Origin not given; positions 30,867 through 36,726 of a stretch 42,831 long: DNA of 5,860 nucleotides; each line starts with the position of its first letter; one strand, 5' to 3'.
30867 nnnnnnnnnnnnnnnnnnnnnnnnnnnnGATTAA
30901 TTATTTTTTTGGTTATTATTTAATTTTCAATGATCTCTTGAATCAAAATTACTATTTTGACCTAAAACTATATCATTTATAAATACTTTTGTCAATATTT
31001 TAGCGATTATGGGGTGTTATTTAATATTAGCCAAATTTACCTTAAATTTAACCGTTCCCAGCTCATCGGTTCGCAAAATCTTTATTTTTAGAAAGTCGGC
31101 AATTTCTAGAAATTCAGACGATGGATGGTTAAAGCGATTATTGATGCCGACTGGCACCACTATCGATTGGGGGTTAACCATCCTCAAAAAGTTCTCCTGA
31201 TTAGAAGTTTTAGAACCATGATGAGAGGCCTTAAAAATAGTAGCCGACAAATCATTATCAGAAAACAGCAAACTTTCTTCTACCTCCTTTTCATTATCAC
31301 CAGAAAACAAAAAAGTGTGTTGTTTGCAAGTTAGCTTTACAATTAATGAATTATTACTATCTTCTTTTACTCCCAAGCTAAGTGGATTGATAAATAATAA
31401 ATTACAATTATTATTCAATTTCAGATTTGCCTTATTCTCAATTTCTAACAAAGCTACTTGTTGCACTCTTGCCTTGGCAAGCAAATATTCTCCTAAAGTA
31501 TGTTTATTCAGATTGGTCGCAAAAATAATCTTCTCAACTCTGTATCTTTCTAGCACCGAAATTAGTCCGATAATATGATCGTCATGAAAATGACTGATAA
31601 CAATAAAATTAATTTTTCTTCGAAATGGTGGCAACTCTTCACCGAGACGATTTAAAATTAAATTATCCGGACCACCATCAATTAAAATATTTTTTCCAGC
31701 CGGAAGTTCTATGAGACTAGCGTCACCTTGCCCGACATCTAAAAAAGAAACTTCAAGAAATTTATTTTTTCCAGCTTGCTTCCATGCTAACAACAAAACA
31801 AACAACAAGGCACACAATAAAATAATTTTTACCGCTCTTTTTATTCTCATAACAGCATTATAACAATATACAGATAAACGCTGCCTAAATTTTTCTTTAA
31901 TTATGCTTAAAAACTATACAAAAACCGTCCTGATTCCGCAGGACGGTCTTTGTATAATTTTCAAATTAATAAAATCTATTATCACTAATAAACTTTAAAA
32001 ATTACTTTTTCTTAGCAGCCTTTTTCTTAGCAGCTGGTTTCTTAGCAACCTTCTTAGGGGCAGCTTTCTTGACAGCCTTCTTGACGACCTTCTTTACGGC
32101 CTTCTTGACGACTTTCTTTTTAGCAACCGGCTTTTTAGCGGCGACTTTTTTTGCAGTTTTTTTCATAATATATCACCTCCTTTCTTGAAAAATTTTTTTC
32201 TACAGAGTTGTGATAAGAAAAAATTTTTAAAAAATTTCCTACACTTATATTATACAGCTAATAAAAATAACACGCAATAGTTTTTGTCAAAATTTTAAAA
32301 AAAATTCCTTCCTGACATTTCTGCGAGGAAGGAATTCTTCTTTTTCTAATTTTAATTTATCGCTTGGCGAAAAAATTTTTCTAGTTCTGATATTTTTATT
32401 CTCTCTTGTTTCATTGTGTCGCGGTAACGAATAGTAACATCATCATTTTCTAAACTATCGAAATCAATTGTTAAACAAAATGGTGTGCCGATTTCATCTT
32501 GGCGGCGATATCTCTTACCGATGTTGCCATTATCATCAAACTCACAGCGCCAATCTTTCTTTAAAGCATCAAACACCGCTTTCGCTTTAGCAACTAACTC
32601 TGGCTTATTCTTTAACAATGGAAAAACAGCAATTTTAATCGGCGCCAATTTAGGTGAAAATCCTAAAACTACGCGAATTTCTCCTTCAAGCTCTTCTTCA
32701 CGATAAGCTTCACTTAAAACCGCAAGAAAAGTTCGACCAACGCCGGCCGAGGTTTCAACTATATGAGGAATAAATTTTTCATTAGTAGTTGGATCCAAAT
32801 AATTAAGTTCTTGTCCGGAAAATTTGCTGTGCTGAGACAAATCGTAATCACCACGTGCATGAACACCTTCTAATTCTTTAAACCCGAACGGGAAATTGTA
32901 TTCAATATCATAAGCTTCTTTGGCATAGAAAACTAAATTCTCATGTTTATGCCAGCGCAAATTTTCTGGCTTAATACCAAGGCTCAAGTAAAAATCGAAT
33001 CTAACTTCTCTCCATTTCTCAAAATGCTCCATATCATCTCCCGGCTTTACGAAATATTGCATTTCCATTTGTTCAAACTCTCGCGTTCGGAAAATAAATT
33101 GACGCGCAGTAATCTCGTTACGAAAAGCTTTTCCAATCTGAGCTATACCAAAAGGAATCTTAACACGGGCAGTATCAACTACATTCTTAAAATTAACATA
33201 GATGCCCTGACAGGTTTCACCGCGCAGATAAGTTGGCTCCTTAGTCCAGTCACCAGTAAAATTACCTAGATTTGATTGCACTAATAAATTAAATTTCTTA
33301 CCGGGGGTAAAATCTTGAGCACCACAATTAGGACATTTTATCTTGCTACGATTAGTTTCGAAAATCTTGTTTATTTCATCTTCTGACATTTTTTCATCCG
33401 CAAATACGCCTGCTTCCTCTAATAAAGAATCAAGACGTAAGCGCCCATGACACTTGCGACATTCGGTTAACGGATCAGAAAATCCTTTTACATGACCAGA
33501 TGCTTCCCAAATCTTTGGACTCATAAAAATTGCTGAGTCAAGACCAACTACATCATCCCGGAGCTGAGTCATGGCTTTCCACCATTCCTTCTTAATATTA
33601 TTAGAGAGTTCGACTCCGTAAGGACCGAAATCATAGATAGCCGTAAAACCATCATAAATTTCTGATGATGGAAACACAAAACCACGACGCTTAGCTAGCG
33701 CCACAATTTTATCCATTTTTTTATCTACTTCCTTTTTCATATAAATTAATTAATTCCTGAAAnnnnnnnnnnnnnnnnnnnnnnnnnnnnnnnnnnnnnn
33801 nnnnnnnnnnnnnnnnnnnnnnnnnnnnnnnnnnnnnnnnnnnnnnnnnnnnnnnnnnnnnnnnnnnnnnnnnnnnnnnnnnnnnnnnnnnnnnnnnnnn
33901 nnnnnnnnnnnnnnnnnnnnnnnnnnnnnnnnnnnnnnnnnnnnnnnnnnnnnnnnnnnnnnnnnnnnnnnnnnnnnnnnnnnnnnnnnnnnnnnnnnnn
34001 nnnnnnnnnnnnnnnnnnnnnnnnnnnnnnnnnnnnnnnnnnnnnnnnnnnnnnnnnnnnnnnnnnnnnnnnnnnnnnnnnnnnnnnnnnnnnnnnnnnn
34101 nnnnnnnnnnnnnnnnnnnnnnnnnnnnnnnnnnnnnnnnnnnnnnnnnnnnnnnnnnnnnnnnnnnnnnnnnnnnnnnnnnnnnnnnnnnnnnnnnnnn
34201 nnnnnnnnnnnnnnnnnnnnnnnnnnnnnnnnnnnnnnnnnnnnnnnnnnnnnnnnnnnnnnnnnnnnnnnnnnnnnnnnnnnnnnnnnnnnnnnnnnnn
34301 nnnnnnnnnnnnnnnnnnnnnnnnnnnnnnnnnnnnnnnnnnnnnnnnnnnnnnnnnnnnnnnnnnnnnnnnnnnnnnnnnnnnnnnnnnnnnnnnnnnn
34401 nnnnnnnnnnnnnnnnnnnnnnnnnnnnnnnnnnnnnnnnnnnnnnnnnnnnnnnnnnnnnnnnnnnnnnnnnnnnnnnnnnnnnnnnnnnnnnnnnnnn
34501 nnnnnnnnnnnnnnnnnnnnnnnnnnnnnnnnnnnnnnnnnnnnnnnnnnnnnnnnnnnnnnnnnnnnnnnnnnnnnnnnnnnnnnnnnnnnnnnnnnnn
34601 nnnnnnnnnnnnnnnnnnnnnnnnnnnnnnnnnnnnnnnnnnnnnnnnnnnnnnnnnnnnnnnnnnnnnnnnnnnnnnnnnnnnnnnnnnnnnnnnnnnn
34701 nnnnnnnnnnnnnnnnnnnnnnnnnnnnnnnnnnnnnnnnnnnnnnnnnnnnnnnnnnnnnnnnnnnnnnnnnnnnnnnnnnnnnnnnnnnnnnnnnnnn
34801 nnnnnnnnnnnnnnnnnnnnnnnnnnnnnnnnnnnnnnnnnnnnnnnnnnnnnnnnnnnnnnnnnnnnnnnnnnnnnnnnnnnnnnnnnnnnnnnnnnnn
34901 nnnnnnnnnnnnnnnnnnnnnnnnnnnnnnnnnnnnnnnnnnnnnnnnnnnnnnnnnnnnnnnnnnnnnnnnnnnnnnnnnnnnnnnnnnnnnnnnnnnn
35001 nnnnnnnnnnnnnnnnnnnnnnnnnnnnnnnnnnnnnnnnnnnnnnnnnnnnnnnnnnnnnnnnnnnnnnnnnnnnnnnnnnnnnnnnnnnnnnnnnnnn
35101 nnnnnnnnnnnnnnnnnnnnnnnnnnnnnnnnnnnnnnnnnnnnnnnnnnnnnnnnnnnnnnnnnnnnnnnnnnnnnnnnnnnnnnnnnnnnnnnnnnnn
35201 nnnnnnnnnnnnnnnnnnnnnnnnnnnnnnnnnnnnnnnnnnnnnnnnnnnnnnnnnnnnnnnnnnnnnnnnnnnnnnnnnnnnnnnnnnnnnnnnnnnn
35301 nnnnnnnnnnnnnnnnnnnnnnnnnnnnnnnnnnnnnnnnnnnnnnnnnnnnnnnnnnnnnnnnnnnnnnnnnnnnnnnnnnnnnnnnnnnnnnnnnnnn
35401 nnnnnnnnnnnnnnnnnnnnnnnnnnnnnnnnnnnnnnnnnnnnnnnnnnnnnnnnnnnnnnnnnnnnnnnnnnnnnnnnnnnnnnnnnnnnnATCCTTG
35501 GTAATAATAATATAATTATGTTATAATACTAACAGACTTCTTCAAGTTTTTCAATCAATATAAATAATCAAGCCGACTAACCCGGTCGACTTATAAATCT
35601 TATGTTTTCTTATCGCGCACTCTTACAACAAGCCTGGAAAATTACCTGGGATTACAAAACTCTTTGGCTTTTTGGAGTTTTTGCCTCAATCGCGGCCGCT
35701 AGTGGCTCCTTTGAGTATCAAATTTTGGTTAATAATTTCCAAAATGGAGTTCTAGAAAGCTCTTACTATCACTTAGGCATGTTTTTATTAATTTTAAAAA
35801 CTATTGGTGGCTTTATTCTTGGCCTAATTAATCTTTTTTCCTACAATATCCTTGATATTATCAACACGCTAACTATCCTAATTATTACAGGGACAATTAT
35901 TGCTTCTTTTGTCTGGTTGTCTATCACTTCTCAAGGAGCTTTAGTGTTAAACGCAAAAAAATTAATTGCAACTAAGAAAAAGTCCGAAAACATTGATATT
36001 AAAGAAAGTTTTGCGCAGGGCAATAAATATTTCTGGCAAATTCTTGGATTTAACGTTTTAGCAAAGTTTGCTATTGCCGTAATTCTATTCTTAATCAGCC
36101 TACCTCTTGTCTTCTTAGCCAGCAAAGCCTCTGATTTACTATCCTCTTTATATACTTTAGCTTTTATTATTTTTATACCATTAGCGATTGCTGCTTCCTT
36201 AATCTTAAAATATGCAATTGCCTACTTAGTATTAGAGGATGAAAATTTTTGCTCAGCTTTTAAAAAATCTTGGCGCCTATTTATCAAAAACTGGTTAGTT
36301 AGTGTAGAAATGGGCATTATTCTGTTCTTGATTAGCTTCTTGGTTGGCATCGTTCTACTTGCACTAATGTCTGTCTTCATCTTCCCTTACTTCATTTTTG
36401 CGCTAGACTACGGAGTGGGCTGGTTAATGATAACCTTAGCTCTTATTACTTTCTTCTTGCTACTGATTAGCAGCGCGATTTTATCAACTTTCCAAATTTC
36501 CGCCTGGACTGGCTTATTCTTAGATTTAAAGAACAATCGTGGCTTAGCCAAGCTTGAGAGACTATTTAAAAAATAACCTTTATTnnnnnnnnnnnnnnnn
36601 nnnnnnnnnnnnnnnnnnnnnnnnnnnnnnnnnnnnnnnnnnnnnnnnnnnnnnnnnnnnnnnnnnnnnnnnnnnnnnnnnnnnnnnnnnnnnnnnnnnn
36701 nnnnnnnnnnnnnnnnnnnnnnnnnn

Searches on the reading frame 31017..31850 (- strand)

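Call 11: search_protein_families(library=pfam, proteins=[window:31017-31850:-], max_evalue=0.0001)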
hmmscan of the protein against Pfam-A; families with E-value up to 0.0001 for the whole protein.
window:31017-31850:- (277 aa): 2 families
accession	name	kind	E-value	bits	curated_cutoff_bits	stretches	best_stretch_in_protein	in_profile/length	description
PF00753.33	Lactamase_B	-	2.6e-12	47.6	22.7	1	38-227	2-187/196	Metallo-beta-lactamase superfamily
PF12706.13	Lactamase_B_2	-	1.6e-07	31.6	27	1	54-186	2-143/200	Beta-lactamase superfamily domain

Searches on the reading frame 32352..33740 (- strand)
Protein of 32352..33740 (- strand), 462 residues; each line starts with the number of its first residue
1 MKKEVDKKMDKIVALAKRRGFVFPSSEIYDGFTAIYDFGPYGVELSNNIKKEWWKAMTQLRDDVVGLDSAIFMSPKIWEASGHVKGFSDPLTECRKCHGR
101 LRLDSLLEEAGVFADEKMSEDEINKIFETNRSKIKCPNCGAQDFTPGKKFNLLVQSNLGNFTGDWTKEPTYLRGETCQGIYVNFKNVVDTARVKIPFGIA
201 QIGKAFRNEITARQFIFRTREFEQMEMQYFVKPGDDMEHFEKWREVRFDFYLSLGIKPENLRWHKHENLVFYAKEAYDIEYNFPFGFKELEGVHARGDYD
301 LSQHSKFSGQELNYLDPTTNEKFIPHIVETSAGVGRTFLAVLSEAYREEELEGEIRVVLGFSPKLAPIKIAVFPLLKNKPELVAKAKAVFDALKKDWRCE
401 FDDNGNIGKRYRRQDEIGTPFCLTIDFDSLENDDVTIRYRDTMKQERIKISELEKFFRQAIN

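Call 11: search_protein_families(library=pfam, proteins=[window:32352-33740:-], max_evalue=0.0001)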
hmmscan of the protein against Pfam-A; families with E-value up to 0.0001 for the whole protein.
window:32352-33740:- (462 aa): 2 families
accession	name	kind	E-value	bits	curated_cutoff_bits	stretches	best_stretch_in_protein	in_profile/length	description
PF03129.25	HGTP_anticodon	-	2.1e-22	79.5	21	1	369-459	1-93/94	Anticodon binding domain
PF00587.30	tRNA-synt_2b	-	2.5e-16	60.7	29.3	1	167-344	8-178/179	tRNA synthetase class II core domain (G, H, P, S and T)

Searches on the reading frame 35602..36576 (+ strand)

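Call 11: search_protein_families(library=pfam, proteins=[window:35602-36576:+], max_evalue=0.0001)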
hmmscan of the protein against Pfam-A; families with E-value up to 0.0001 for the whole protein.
window:35602-36576:+ (324 aa): 1 family
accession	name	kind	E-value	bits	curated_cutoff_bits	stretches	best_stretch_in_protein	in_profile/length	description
PF24400.1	DUF7544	-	1.6e-05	24.7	27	1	128-294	99-267/302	Family of unknown function (DUF7544)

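Call 67: search_protein_families(library=ncbifam, proteins=[window:35602-36576:+], max_evalue=0.01)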
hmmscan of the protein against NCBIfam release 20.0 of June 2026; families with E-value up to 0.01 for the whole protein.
window:35602-36576:+ (324 aa): 0 families

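Call 68: search_protein_families(library=padloc, proteins=[window:35602-36576:+], max_evalue=0.001)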
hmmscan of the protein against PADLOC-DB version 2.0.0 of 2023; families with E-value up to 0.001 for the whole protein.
window:35602-36576:+ (324 aa): 0 families
